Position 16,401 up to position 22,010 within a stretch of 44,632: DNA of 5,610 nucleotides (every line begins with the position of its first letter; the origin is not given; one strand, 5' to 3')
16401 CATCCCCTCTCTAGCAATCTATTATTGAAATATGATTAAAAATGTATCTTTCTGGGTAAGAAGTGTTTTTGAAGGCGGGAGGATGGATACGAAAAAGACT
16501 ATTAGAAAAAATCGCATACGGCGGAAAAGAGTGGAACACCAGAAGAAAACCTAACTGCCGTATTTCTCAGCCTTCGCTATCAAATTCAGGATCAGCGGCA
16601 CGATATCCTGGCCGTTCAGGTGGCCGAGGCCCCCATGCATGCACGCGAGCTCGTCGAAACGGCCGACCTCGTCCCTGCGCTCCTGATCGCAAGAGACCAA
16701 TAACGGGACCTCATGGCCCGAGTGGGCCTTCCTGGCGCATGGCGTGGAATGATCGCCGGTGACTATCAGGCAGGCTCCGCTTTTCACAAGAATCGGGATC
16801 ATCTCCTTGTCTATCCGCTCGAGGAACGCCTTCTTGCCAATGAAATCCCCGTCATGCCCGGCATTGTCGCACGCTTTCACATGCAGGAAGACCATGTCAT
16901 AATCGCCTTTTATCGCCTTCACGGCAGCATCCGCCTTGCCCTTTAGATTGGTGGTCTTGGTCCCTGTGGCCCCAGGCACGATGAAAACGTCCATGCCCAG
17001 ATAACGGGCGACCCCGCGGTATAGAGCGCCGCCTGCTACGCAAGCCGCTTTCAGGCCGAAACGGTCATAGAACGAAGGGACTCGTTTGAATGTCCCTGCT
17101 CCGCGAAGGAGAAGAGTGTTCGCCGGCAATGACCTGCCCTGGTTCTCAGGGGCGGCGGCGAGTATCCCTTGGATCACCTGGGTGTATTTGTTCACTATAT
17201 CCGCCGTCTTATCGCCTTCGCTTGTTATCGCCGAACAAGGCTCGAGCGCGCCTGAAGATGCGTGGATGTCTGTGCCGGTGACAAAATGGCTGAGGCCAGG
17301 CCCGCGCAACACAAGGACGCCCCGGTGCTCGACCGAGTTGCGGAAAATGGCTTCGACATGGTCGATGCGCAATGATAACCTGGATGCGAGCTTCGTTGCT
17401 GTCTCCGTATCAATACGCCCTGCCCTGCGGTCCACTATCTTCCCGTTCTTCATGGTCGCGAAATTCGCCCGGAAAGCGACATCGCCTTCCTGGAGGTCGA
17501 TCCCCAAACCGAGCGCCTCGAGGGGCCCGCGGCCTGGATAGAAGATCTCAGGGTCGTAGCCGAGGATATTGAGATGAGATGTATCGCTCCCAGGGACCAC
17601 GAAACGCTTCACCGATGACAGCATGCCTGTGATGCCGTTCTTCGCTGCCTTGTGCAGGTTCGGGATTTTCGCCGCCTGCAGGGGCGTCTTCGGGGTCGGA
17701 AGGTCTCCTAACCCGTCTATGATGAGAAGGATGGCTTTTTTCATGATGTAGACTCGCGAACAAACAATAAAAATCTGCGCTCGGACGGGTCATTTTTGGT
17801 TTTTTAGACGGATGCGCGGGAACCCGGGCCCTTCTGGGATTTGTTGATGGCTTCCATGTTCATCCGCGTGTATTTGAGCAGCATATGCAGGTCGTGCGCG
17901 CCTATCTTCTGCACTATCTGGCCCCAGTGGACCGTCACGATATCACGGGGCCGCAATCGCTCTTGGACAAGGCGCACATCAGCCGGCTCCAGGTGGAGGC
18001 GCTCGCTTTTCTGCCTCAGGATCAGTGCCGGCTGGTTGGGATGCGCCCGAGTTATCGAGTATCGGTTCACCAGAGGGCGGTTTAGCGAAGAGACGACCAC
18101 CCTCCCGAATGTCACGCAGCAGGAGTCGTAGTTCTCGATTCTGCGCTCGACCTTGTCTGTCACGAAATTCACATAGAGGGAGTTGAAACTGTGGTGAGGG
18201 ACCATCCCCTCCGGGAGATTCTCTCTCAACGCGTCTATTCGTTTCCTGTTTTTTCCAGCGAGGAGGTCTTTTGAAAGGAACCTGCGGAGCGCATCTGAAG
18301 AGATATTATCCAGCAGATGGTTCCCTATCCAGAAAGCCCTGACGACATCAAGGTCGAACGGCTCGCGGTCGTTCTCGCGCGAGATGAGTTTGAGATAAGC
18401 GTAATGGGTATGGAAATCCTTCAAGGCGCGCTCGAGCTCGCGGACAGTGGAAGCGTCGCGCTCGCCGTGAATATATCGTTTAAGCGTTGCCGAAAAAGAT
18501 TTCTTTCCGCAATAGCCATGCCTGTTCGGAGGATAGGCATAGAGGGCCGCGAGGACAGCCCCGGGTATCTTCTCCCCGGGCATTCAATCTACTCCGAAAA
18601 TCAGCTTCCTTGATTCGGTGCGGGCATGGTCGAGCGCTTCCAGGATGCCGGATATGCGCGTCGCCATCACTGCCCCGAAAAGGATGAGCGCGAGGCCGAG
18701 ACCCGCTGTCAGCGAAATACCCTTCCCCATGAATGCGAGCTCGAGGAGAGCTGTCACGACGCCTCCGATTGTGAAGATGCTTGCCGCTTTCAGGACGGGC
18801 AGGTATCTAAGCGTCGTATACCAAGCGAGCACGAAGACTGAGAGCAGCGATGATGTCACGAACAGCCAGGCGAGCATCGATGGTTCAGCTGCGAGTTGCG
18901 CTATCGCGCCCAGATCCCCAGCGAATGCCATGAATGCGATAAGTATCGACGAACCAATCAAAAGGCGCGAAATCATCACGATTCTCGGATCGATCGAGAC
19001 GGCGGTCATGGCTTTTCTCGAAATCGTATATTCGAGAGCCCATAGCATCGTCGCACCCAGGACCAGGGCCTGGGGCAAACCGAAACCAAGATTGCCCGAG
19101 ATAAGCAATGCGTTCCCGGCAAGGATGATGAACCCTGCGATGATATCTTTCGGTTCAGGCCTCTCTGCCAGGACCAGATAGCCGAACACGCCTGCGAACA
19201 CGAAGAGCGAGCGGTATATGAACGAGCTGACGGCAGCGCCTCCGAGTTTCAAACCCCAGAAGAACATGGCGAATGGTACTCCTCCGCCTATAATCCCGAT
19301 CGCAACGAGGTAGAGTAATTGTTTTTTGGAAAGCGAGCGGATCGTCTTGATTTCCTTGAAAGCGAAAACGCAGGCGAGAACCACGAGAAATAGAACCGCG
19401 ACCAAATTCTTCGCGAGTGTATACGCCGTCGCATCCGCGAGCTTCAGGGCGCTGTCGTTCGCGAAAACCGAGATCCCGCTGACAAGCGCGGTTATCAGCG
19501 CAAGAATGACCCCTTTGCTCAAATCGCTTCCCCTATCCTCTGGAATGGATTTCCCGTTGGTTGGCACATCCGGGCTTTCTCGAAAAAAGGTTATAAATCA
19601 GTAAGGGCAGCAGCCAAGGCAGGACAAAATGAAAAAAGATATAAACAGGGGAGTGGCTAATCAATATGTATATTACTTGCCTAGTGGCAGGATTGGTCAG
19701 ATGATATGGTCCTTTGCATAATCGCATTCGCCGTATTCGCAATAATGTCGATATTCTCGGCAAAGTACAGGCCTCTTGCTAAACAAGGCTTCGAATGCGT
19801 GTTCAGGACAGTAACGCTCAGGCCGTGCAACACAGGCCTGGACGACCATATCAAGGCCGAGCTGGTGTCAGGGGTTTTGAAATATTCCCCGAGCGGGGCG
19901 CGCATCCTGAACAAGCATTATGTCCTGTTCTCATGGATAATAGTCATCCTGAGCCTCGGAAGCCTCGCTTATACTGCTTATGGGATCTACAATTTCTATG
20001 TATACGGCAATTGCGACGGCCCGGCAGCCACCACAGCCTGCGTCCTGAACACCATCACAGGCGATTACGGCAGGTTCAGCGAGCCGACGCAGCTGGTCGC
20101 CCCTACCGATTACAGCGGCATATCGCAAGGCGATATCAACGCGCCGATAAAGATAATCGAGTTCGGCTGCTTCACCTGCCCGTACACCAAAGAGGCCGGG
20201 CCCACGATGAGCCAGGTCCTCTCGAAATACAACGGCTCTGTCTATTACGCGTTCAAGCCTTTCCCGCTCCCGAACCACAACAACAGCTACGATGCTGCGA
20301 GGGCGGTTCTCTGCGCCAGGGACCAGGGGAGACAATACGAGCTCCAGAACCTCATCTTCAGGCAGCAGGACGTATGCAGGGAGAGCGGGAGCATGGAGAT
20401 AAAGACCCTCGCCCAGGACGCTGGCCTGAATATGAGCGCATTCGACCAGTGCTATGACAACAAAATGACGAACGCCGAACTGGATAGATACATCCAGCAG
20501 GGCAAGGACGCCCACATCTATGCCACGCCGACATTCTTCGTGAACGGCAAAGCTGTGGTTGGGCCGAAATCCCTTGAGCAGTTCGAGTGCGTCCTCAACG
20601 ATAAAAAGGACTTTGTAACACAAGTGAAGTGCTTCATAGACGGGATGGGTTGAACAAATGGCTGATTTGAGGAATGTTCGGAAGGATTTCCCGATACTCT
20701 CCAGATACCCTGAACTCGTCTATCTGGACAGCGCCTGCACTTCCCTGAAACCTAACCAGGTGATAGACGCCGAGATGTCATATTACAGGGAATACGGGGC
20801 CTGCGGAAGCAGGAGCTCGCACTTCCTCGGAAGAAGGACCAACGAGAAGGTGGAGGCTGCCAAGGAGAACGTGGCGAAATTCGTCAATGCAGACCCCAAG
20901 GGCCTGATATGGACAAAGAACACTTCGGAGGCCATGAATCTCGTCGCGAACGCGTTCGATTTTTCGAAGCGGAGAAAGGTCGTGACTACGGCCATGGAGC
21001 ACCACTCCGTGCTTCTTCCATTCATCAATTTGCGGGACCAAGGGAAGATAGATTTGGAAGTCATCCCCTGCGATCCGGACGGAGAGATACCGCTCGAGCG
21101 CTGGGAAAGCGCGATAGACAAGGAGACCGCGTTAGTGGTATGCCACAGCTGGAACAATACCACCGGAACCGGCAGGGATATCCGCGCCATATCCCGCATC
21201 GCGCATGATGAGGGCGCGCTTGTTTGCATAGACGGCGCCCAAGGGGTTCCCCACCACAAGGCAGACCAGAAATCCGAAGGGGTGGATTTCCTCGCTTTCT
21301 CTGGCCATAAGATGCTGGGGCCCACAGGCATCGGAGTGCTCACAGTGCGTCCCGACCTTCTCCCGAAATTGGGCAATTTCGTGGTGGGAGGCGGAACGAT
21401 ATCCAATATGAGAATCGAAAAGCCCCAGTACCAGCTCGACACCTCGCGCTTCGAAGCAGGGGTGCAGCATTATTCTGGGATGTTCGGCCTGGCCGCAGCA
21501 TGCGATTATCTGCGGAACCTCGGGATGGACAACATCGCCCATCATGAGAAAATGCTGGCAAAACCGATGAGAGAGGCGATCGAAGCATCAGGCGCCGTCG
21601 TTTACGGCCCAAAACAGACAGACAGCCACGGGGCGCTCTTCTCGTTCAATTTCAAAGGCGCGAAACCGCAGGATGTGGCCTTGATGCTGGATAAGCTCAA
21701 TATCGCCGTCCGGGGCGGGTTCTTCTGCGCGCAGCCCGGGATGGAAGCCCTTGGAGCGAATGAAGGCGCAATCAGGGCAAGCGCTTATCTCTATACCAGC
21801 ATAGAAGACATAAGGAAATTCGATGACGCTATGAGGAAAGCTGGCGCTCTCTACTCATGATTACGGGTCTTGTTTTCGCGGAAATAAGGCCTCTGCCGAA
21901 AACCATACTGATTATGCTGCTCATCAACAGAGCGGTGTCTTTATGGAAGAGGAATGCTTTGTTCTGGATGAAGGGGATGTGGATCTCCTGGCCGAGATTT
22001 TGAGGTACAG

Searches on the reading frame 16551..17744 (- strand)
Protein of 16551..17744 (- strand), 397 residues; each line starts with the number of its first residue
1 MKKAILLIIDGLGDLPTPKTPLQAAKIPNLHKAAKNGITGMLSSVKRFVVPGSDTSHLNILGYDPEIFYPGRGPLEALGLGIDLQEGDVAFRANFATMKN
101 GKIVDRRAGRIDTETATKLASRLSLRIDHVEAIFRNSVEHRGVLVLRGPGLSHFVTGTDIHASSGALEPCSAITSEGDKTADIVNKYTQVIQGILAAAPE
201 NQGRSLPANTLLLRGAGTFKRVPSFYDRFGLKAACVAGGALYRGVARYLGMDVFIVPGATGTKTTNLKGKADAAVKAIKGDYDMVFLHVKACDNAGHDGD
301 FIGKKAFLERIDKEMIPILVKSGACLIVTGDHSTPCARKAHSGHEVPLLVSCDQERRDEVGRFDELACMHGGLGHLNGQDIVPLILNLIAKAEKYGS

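Call 25: search_protein_families(library=pfam, proteins=[window:16551-17744:-], max_evalue=0.01)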
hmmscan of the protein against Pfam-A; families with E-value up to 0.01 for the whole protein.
window:16551-17744:- (397 aa): 2 families
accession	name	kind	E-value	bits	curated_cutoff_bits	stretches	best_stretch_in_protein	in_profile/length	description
PF10143.14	PhosphMutase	-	4.4e-47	160.6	21.5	1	34-201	1-170/170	2,3-bisphosphoglycerate-independent phosphoglycerate mutase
PF01676.23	Metalloenzyme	-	3.9e-44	151.5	24.3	1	2-386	1-250/252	Metalloenzyme superfamily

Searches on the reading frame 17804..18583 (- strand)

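Call 25: search_protein_families(library=pfam, proteins=[window:17804-18583:-], max_evalue=0.01)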
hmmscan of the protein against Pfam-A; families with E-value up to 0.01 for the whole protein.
window:17804-18583:- (259 aa): 1 family
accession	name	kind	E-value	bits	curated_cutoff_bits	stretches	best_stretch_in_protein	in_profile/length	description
PF19927.4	DUF6390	-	6.6e-37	127.7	25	1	7-250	4-241/244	Family of unknown function (DUF6390)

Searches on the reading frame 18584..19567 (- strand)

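Call 25: search_protein_families(library=pfam, proteins=[window:18584-19567:-], max_evalue=0.01)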
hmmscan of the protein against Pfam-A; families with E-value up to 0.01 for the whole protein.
window:18584-19567:- (327 aa): 1 family
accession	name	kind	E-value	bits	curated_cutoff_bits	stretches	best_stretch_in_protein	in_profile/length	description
PF00892.27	EamA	-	3.5e-27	95.8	28.2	2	18-156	2-134/135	EamA-like transporter family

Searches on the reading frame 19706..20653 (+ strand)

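Call 25: search_protein_families(library=pfam, proteins=[window:19706-20653:+], max_evalue=0.01)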
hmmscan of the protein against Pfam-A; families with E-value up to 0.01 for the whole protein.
window:19706-20653:+ (315 aa): 2 families
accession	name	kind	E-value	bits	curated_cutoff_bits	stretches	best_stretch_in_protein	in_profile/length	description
PF13462.12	Thioredoxin_4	-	1.7e-24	87.3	23.2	1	138-298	5-164/165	Thioredoxin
PF01323.26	DSBA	-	3e-13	50.4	25.6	1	150-294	2-187/191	DSBA-like thioredoxin domain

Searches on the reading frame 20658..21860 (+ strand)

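Call 25: search_protein_families(library=pfam, proteins=[window:20658-21860:+], max_evalue=0.01)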
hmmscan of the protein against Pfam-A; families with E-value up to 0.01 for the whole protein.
window:20658-21860:+ (400 aa): 3 families
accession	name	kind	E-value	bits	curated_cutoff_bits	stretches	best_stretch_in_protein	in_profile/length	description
PF00266.25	Aminotran_5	-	9e-107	357.7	21.5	1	21-388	1-371/371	Aminotransferase class-V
PF01041.23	DegT_DnrJ_EryC1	-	3.9e-06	26.8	19.8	1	64-206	25-159/360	DegT/DnrJ/EryC1/StrS aminotransferase family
PF01053.26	Cys_Met_Meta_PP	-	5.2e-05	22.4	27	1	145-199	126-180/381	Cys/Met metabolism PLP-dependent enzyme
